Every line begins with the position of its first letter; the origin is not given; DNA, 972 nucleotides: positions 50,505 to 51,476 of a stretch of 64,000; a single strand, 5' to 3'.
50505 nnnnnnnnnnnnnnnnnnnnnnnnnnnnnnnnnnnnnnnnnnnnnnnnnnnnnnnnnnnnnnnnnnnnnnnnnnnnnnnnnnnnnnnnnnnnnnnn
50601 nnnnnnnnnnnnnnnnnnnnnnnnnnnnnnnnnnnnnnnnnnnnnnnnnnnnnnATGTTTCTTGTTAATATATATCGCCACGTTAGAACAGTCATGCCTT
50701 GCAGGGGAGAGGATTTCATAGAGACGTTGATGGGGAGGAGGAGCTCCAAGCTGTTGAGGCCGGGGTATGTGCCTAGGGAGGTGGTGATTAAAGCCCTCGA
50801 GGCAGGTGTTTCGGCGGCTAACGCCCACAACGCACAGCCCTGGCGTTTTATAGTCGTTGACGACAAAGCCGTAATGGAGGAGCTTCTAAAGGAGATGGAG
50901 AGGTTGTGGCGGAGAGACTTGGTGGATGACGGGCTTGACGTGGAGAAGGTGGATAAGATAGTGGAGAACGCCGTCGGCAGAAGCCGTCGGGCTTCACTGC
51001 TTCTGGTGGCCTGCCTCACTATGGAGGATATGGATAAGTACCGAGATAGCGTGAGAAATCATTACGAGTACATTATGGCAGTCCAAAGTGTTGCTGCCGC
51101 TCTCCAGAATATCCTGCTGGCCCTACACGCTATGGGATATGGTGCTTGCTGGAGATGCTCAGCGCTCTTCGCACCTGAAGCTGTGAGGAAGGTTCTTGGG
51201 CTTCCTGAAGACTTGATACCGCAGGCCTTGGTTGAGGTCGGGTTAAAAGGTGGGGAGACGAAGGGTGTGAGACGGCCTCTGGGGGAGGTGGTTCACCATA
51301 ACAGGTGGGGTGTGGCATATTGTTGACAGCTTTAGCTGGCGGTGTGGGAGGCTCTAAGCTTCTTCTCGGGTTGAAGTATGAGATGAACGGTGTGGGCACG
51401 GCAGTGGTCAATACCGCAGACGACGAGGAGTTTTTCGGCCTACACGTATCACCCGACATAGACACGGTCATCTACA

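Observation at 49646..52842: F420 biosynthesis locus with an overlapping stand-alone nitroreductase-fold gene upstream of cofD-cofC and a divergent LarA-like gene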

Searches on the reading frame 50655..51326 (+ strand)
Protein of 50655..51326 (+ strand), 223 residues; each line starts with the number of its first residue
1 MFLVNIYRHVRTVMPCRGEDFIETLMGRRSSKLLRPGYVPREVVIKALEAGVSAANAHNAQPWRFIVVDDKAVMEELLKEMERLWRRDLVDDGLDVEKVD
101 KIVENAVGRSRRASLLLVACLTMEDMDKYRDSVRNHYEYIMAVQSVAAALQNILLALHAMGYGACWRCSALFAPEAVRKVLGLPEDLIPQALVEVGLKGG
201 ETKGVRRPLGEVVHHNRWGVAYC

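Call 3: search_protein_families(library=pfam, proteins=[window:50655-51326:+], max_evalue=0.01)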
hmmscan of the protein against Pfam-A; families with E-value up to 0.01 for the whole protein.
window:50655-51326:+ (223 aa): 2 families
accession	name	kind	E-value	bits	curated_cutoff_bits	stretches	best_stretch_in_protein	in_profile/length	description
PF00881.29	Nitroreductase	-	1.2e-26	94.3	23.5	1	26-196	2-166/167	Nitroreductase family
PF14512.11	TM1586_NiRdase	-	0.0078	16.3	27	0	45-75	161-191/215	Putative TM nitroreductase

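Call 4: search_protein_families(library=ncbifam, proteins=[window:50655-51326:+], max_evalue=0.01)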
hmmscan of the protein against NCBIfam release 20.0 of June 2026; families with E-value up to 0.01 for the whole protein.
window:50655-51326:+ (223 aa): 8 families
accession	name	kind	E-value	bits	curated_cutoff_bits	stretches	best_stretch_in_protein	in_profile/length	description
NF009810.0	PRK13294.1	equivalog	2.9e-35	122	304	1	23-201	256-433/449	coenzyme F420-0:L-glutamate ligase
TIGR03553.1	F420_FbiB_CTERM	equivalog_domain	1.4e-34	119.6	249.55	1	25-201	3-178/194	F420 biosynthesis protein FbiB, C-terminal domain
TIGR02476.1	BluB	equivalog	6.9e-15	55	150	1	20-196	8-178/205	5,6-dimethylbenzimidazole synthase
NF008088.0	PRK10828.1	equivalog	1.5e-10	40.9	183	1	20-183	2-148/183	NAD(P)H nitroreductase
NF047509.1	Rv3131_FMN_oxido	subfamily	2.7e-08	33.6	199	1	47-75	2-27/319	Acg family FMN-binding oxidoreductase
NF008033.1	PRK10765.1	equivalog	1.1e-05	25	223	1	112-196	72-158/240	oxygen-insensitive NADPH nitroreductase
NF011424.0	PRK14851.1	subfamily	0.00084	17.4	1170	1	22-71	306-355/679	hypothetical protein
NF003370.0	PRK04447.1-3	equivalog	0.0056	15.7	687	0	123-170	131-178/347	hypothetical protein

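Call 10: find_homologous_proteins(query=window:50694-51326:+, max_evalue=0.00001)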
Query window:50694-51326:+ (210 aa): 597 proteins with E <= 0.00001 among 1105 candidates; the best 120 are listed.
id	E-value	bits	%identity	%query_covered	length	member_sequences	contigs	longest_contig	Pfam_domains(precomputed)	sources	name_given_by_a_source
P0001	8.5e-136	468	100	100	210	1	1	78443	PF00881.30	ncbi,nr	ncbi:Coenzyme F420:L-glutamate ligase [archaeon HR01]|nr:Coenzyme F420:L-glutamate ligase [archaeon 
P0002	8.7e-84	299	68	97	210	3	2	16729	PF00881.30,PF14512.12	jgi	jgi:coenzyme F420-0:L-glutamate ligase/coenzyme F420-1:gamma-L-glutamate ligase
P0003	5.7e-82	293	66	95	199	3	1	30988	PF00881.30,PF14512.12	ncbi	ncbi:MAG: nitroreductase family protein [Nitrososphaerota archaeon]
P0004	5.7e-82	293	67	97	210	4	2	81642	PF00881.30,PF14512.12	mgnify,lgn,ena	mgnify:CR=1 FL=1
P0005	1.1e-78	282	66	96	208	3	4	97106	PF00881.30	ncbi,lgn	ncbi:MAG: nitroreductase family protein [Candidatus Caldarchaeum sp.]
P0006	1.1e-78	282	64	96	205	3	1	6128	PF00881.30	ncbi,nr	ncbi:MAG: nitroreductase family protein [Candidatus Caldarchaeum sp.]|nr:nitroreductase family prote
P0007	6.7e-77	276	63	95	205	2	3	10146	PF00881.30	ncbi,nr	ncbi:MAG: nitroreductase family protein [Candidatus Caldarchaeum sp.]|nr:nitroreductase family prote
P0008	8.6e-77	276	66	91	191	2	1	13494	PF00881.30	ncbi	-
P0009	1.0e-76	275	62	97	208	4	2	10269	PF00881.30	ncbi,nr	ncbi:MAG: nitroreductase family protein [Candidatus Caldarchaeum sp.]|nr:nitroreductase family prote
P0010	1.1e-76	275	61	98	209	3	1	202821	PF00881.30,PF14512.12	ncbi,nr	ncbi:MAG: nitroreductase family protein [Aigarchaeota archaeon]|nr:nitroreductase family protein [Ca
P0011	1.2e-76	275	63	96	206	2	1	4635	PF00881.30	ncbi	ncbi:MAG: nitroreductase family protein, partial [Candidatus Caldarchaeum sp.]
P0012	1.2e-76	275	61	98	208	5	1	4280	PF00881.30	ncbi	ncbi:MAG: nitroreductase family protein [Candidatus Caldarchaeum sp.]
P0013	8.9e-76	272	63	97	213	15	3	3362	PF00881.30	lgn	-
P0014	1.6e-75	272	62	96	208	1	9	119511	PF00881.30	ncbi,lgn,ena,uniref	ncbi:MAG: nitroreductase family protein [Candidatus Caldarchaeum sp.]|uniref:Nitroreductase family p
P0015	4.1e-75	270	64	93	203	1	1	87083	PF00881.30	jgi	-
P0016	5.1e-75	270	64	97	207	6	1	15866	PF00881.30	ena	-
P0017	5.9e-75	270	62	97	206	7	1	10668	PF00881.30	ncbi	-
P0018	1.9e-74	268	62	95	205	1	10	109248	PF00881.30,PF14512.12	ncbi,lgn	ncbi:MAG: nitroreductase family protein [Candidatus Caldarchaeum sp.]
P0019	2.6e-74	268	64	97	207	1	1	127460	PF00881.30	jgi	jgi:coenzyme F420-0:L-glutamate ligase/coenzyme F420-1:gamma-L-glutamate ligase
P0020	3.0e-74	267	63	95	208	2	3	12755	PF00881.30,PF14512.12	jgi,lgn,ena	-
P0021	4.4e-74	267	64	97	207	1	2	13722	PF00881.30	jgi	jgi:coenzyme F420-0:L-glutamate ligase/coenzyme F420-1:gamma-L-glutamate ligase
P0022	4.6e-74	267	64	97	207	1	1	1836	PF00881.30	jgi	jgi:coenzyme F420-0:L-glutamate ligase/coenzyme F420-1:gamma-L-glutamate ligase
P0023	5.4e-74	267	64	97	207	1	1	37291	PF00881.30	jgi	jgi:coenzyme F420-0:L-glutamate ligase/coenzyme F420-1:gamma-L-glutamate ligase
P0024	6.3e-74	266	64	97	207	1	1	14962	PF00881.30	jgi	jgi:coenzyme F420-0:L-glutamate ligase/coenzyme F420-1:gamma-L-glutamate ligase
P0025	6.4e-74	266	64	97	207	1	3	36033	PF00881.30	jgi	jgi:coenzyme F420-0:L-glutamate ligase/coenzyme F420-1:gamma-L-glutamate ligase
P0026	6.7e-74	266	64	97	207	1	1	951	PF00881.30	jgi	jgi:coenzyme F420-0:L-glutamate ligase/coenzyme F420-1:gamma-L-glutamate ligase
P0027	7.9e-74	266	64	97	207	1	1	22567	PF00881.30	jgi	jgi:coenzyme F420-0:L-glutamate ligase/coenzyme F420-1:gamma-L-glutamate ligase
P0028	8.6e-74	266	64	97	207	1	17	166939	PF00881.30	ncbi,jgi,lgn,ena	jgi:coenzyme F420-0:L-glutamate ligase/coenzyme F420-1:gamma-L-glutamate ligase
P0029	8.7e-74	266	64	97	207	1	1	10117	PF00881.30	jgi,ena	jgi:coenzyme F420-0:L-glutamate ligase/coenzyme F420-1:gamma-L-glutamate ligase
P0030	9.4e-74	266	63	91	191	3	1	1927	PF00881.30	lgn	-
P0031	9.4e-74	266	64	97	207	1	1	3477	PF00881.30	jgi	jgi:coenzyme F420-0:L-glutamate ligase/coenzyme F420-1:gamma-L-glutamate ligase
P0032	9.9e-74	266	64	97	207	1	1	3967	PF00881.30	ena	-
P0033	1.1e-73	266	64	97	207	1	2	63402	PF00881.30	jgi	jgi:coenzyme F420-0:L-glutamate ligase/coenzyme F420-1:gamma-L-glutamate ligase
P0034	1.2e-73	265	64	97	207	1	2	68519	PF00881.30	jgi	jgi:coenzyme F420-0:L-glutamate ligase/coenzyme F420-1:gamma-L-glutamate ligase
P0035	1.2e-73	265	64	97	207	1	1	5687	PF00881.30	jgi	jgi:coenzyme F420-0:L-glutamate ligase/coenzyme F420-1:gamma-L-glutamate ligase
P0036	1.2e-73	265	64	97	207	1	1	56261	PF00881.30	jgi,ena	-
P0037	1.3e-73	265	64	97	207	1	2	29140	PF00881.30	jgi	jgi:coenzyme F420-0:L-glutamate ligase/coenzyme F420-1:gamma-L-glutamate ligase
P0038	1.3e-73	265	64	97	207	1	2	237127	PF00881.30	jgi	jgi:coenzyme F420-0:L-glutamate ligase/coenzyme F420-1:gamma-L-glutamate ligase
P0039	1.4e-73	265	63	97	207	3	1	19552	PF00881.30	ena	-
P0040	1.5e-73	265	64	97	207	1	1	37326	PF00881.30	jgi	jgi:coenzyme F420-0:L-glutamate ligase/coenzyme F420-1:gamma-L-glutamate ligase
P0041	1.6e-73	265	64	97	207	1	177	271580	PF00881.30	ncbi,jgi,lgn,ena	jgi:coenzyme F420-0:L-glutamate ligase/coenzyme F420-1:gamma-L-glutamate ligase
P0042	1.7e-73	265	64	97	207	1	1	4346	PF00881.30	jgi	jgi:coenzyme F420-0:L-glutamate ligase/coenzyme F420-1:gamma-L-glutamate ligase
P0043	1.7e-73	265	64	97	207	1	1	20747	PF00881.30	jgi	jgi:coenzyme F420-0:L-glutamate ligase / coenzyme F420-1:gamma-L-glutamate ligase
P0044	1.8e-73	265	64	97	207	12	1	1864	PF00881.30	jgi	jgi:coenzyme F420-0:L-glutamate ligase/coenzyme F420-1:gamma-L-glutamate ligase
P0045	2.0e-73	265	64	97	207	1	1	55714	PF00881.30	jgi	jgi:coenzyme F420-0:L-glutamate ligase/coenzyme F420-1:gamma-L-glutamate ligase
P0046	2.1e-73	265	64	97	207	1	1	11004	PF00881.30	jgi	jgi:coenzyme F420-0:L-glutamate ligase/coenzyme F420-1:gamma-L-glutamate ligase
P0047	2.2e-73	265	64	97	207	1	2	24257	PF00881.30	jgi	jgi:coenzyme F420-0:L-glutamate ligase/coenzyme F420-1:gamma-L-glutamate ligase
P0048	2.2e-73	265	64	97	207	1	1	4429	PF00881.30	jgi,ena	jgi:coenzyme F420-0:L-glutamate ligase/coenzyme F420-1:gamma-L-glutamate ligase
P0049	2.2e-73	265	64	97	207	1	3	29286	PF00881.30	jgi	jgi:coenzyme F420-0:L-glutamate ligase/coenzyme F420-1:gamma-L-glutamate ligase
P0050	2.2e-73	265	64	97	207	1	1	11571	PF00881.30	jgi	jgi:coenzyme F420-0:L-glutamate ligase/coenzyme F420-1:gamma-L-glutamate ligase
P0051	2.3e-73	265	64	97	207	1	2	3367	PF00881.30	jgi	jgi:coenzyme F420-0:L-glutamate ligase/coenzyme F420-1:gamma-L-glutamate ligase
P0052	2.4e-73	264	64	97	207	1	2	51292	PF00881.30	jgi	jgi:coenzyme F420-0:L-glutamate ligase/coenzyme F420-1:gamma-L-glutamate ligase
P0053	2.4e-73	264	59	98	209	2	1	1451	PF00881.30,PF14512.12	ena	-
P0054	2.5e-73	264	64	97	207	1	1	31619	PF00881.30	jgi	jgi:coenzyme F420-0:L-glutamate ligase / coenzyme F420-1:gamma-L-glutamate ligase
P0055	2.9e-73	264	64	97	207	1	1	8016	PF00881.30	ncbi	-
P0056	3.0e-73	264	63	97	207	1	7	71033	PF00881.30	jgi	jgi:coenzyme F420-0:L-glutamate ligase/coenzyme F420-1:gamma-L-glutamate ligase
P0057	3.1e-73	264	64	97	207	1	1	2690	PF00881.30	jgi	jgi:coenzyme F420-0:L-glutamate ligase/coenzyme F420-1:gamma-L-glutamate ligase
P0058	3.1e-73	264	64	97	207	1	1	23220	PF00881.30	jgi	jgi:coenzyme F420-0:L-glutamate ligase/coenzyme F420-1:gamma-L-glutamate ligase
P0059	3.3e-73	264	64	97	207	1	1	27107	PF00881.30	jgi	jgi:coenzyme F420-0:L-glutamate ligase/coenzyme F420-1:gamma-L-glutamate ligase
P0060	4.0e-73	264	64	97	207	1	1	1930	PF00881.30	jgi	jgi:coenzyme F420-0:L-glutamate ligase/coenzyme F420-1:gamma-L-glutamate ligase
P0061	4.1e-73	264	63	97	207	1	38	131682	PF00881.30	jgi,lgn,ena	jgi:coenzyme F420-0:L-glutamate ligase/coenzyme F420-1:gamma-L-glutamate ligase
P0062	4.6e-73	264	63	97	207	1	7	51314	PF00881.30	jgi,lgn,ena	jgi:coenzyme F420-0:L-glutamate ligase/coenzyme F420-1:gamma-L-glutamate ligase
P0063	5.2e-73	263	63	97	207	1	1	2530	PF00881.30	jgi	jgi:coenzyme F420-0:L-glutamate ligase/coenzyme F420-1:gamma-L-glutamate ligase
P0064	5.5e-73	263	63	97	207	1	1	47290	PF00881.30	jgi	jgi:coenzyme F420-0:L-glutamate ligase/coenzyme F420-1:gamma-L-glutamate ligase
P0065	5.7e-73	263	63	97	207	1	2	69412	PF00881.30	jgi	jgi:coenzyme F420-0:L-glutamate ligase/coenzyme F420-1:gamma-L-glutamate ligase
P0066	5.7e-73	263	59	98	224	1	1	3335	PF00881.30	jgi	-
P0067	5.8e-73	263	64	97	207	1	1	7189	PF00881.30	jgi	-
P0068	6.2e-73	263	63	97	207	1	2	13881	PF00881.30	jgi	jgi:coenzyme F420-0:L-glutamate ligase/coenzyme F420-1:gamma-L-glutamate ligase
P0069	6.7e-73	263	63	97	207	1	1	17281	PF00881.30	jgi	jgi:coenzyme F420-0:L-glutamate ligase/coenzyme F420-1:gamma-L-glutamate ligase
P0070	7.4e-73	263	63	97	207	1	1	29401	PF00881.30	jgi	-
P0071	8.6e-73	263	63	97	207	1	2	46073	PF00881.30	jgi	jgi:coenzyme F420-0:L-glutamate ligase/coenzyme F420-1:gamma-L-glutamate ligase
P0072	8.7e-73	263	63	97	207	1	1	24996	PF00881.30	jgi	jgi:coenzyme F420-0:L-glutamate ligase/coenzyme F420-1:gamma-L-glutamate ligase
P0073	9.1e-73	263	63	97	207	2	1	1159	PF00881.30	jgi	jgi:coenzyme F420-0:L-glutamate ligase/coenzyme F420-1:gamma-L-glutamate ligase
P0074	1.1e-72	262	63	97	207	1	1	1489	PF00881.30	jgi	jgi:coenzyme F420-0:L-glutamate ligase/coenzyme F420-1:gamma-L-glutamate ligase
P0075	1.1e-72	262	63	97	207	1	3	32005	PF00881.30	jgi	jgi:coenzyme F420-0:L-glutamate ligase/coenzyme F420-1:gamma-L-glutamate ligase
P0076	1.2e-72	262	63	97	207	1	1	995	PF00881.30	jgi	jgi:coenzyme F420-0:L-glutamate ligase/coenzyme F420-1:gamma-L-glutamate ligase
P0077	1.3e-72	262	64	97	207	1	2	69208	PF00881.30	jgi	jgi:coenzyme F420-0:L-glutamate ligase/coenzyme F420-1:gamma-L-glutamate ligase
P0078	1.4e-72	262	63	97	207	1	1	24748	PF00881.30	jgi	jgi:coenzyme F420-0:L-glutamate ligase/coenzyme F420-1:gamma-L-glutamate ligase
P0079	1.4e-72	262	63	97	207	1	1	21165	PF00881.30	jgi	jgi:coenzyme F420-0:L-glutamate ligase/coenzyme F420-1:gamma-L-glutamate ligase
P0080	1.5e-72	262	63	97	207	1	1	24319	PF00881.30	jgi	jgi:coenzyme F420-0:L-glutamate ligase/coenzyme F420-1:gamma-L-glutamate ligase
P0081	1.9e-72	262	63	97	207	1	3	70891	PF00881.30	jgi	jgi:coenzyme F420-0:L-glutamate ligase/coenzyme F420-1:gamma-L-glutamate ligase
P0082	2.2e-72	261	62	95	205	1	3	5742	PF00881.30,PF14512.12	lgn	-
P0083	2.8e-72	261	63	97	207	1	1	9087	PF00881.30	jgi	jgi:coenzyme F420-0:L-glutamate ligase/coenzyme F420-1:gamma-L-glutamate ligase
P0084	2.9e-72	261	63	97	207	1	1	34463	PF00881.30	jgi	jgi:coenzyme F420-0:L-glutamate ligase / coenzyme F420-1:gamma-L-glutamate ligase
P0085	3.2e-72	261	63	97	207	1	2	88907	PF00881.30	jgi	jgi:coenzyme F420-0:L-glutamate ligase/coenzyme F420-1:gamma-L-glutamate ligase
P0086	5.0e-72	260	61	98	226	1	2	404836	PF00881.30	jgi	-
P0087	6.2e-72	260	63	97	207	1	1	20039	PF00881.30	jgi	jgi:coenzyme F420-0:L-glutamate ligase/coenzyme F420-1:gamma-L-glutamate ligase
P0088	1.3e-71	259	62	97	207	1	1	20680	PF00881.30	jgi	jgi:coenzyme F420-0:L-glutamate ligase/coenzyme F420-1:gamma-L-glutamate ligase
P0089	1.3e-71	259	56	100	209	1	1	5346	PF00881.30,PF14512.12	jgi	-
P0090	1.4e-71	259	63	97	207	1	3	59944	PF00881.30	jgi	jgi:coenzyme F420-0:L-glutamate ligase / coenzyme F420-1:gamma-L-glutamate ligase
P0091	1.4e-71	259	64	95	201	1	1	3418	PF00881.30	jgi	jgi:coenzyme F420-0:L-glutamate ligase/coenzyme F420-1:gamma-L-glutamate ligase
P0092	1.8e-71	258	62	97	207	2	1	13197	PF00881.30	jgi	jgi:coenzyme F420-0:L-glutamate ligase/coenzyme F420-1:gamma-L-glutamate ligase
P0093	1.9e-71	258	64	89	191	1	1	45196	PF00881.30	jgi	-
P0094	2.5e-71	258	64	95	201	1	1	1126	PF00881.30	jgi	jgi:coenzyme F420-0:L-glutamate ligase/coenzyme F420-1:gamma-L-glutamate ligase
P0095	2.3e-70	255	59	96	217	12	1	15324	PF00881.30,PF14512.12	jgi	-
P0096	2.4e-70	255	59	95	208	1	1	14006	PF00881.30,PF14512.12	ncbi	-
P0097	1.3e-69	252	60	98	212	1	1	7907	PF00881.30,PF14512.12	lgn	-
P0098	5.0e-69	250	57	97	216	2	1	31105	PF00881.30,PF14512.12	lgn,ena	-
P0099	1.3e-68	249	58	96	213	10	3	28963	PF00881.30,PF14512.12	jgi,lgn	jgi:coenzyme F420-0:L-glutamate ligase/coenzyme F420-1:gamma-L-glutamate ligase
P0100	1.5e-68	249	58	95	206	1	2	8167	PF00881.30,PF14512.12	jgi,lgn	-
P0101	1.9e-68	248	58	97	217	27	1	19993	PF00881.30,PF14512.12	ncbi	-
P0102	4.5e-68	247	59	96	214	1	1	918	PF00881.30,PF14512.12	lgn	-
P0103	4.9e-68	247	59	95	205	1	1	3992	PF00881.30,PF14512.12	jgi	-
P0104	5.3e-68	247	57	95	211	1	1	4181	PF00881.30,PF14512.12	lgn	-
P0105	9.6e-68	246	58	96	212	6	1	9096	PF00881.30,PF14512.12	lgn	-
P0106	1.4e-67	246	56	97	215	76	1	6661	PF00881.30,PF14512.12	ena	-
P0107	1.8e-67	245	54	98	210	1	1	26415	PF00881.30,PF14512.12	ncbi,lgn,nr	ncbi:Coenzyme F420:L-glutamate ligase [Candidatus Calditenuaceae archaeon HR02]|nr:Coenzyme F420:L-g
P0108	1.9e-67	245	55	97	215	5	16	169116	PF00881.30,PF14512.12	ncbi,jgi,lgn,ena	ncbi:MAG: nitroreductase family protein [Nitrososphaerota archaeon]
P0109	6.9e-67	243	56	98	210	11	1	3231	PF00881.30,PF14512.12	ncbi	-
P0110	1.2e-66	243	57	96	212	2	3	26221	PF00881.30,PF14512.12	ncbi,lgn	ncbi:MAG: nitroreductase family protein [Nitrososphaerota archaeon]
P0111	1.2e-66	243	57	96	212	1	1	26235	PF00881.30,PF14512.12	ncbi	ncbi:MAG: nitroreductase family protein [Nitrososphaerota archaeon]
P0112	1.3e-66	242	54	97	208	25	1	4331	PF00881.30,PF14512.12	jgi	jgi:coenzyme F420-0:L-glutamate ligase/coenzyme F420-1:gamma-L-glutamate ligase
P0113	3.2e-66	241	56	96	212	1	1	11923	PF00881.30,PF14512.12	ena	-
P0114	3.3e-66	241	56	98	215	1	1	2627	PF00881.30,PF14512.12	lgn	-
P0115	3.8e-66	241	57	96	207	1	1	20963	PF00881.30,PF14512.12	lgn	-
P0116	6.0e-66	240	56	96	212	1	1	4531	PF00881.30,PF14512.12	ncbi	ncbi:MAG: nitroreductase family protein [Nitrososphaerota archaeon]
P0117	1.0e-65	240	56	96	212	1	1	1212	PF00881.30,PF14512.12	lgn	-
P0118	1.0e-65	240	55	96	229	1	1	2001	PF00881.30,PF14512.12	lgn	-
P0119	1.9e-65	239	56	99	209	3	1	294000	PF00881.30,PF14512.12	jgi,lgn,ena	-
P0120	2.4e-65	238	53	98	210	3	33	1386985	PF00881.30,PF14512.12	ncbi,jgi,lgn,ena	ncbi:MAG: nitroreductase family protein [Nitrososphaerota archaeon]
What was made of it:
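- Checked: The ORF is 50694-51326 (+), 210 aa. It is identical to an NCBI protein of archaeon HR01 (call 10).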

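Call 19: search_solved_structures(query=window:50694-51326:+, max_evalue=0.001, show_alignments=2)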
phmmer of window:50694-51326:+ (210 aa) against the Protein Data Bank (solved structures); distinct sequences matched with E-value up to 0.001: 35.
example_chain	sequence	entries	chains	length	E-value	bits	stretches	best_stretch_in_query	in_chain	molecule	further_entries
4xom_A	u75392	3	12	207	2.1e-22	83.3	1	14-196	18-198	Coenzyme F420:L-glutamate ligase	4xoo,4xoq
3gfa_A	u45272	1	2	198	6.2e-15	58.9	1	11-183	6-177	Putative nitroreductase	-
3m5k_A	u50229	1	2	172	3.7e-14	56.3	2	133-205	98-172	Putative NADH dehydrogenase/NAD(P)H nitroreductase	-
9exv_A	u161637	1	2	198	2.2e-13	53.8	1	131-207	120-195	Nitroreductase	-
3kwk_A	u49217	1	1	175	2.5e-13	53.6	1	118-204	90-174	Putative NADH dehydrogenase/NAD(P)H nitroreductase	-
8uc3_A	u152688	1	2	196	1.2e-10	44.9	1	103-206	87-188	Albonoursin synthase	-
3eo8_A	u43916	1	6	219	7.7e-10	42.2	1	8-168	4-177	BluB-like flavoprotein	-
4dn2_A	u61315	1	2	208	2.6e-09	40.5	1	131-205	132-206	Nitroreductase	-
3g14_A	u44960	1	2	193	3.1e-08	37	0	132-209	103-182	Nitroreductase family protein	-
1nox_A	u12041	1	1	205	7.5e-08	35.8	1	12-198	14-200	NADH OXIDASE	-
4eo3_A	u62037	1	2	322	1.8e-07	34.5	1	13-64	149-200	Bacterioferritin comigratory protein/NADH dehydrogenase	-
3e10_A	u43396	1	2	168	2.2e-07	34.3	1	12-64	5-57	Putative NADH Oxidase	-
5hdj_A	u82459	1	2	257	2.2e-07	34.2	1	119-203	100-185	NfrA1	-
3e39_A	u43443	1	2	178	2.7e-07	33.9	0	124-200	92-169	Putative Nitroreductase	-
3ge5_A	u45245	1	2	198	4e-07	33.4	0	7-64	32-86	putative NAD(P)H:FMN oxidoreductase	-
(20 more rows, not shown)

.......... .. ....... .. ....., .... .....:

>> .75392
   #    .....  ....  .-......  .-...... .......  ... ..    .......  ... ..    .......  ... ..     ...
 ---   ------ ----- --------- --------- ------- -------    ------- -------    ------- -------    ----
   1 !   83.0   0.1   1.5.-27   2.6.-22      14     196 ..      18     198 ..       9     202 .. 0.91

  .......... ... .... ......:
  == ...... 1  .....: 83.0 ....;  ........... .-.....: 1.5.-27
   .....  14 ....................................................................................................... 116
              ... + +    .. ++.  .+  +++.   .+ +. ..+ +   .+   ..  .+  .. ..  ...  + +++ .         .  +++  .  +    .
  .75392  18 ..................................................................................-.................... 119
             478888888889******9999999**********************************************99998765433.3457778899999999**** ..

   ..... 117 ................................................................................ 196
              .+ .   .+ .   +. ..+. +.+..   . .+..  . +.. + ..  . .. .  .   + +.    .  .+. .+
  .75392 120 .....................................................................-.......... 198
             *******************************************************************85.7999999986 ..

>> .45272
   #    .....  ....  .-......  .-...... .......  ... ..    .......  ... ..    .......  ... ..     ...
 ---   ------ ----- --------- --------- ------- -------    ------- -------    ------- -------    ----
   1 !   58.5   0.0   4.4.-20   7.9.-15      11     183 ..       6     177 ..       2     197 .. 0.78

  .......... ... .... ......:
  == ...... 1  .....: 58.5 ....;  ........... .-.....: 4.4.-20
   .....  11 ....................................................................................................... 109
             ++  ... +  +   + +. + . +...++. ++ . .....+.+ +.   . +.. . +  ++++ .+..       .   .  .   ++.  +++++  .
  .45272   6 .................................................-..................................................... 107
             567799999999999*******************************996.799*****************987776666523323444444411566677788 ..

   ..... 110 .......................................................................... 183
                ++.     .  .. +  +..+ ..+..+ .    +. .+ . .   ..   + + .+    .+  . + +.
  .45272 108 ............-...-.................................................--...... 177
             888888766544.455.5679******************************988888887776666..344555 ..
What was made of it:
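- On FbiB C-terminal domain / FbiE-type dehydro-F420-0 reductase: PDB best hit 4xom, E 2e-22 (call 19).
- Closest known: C-terminal nitroreductase-fold domain of Mycobacterium tuberculosis FbiB. Same: It is the best hit by sequence among solved structures and among family models (calls 4, 19).
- Solved structures: the best sequence hit is the M. tuberculosis FbiB C-domain (E 2e-22); the next generic NTR scores 59 bits (call 19).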
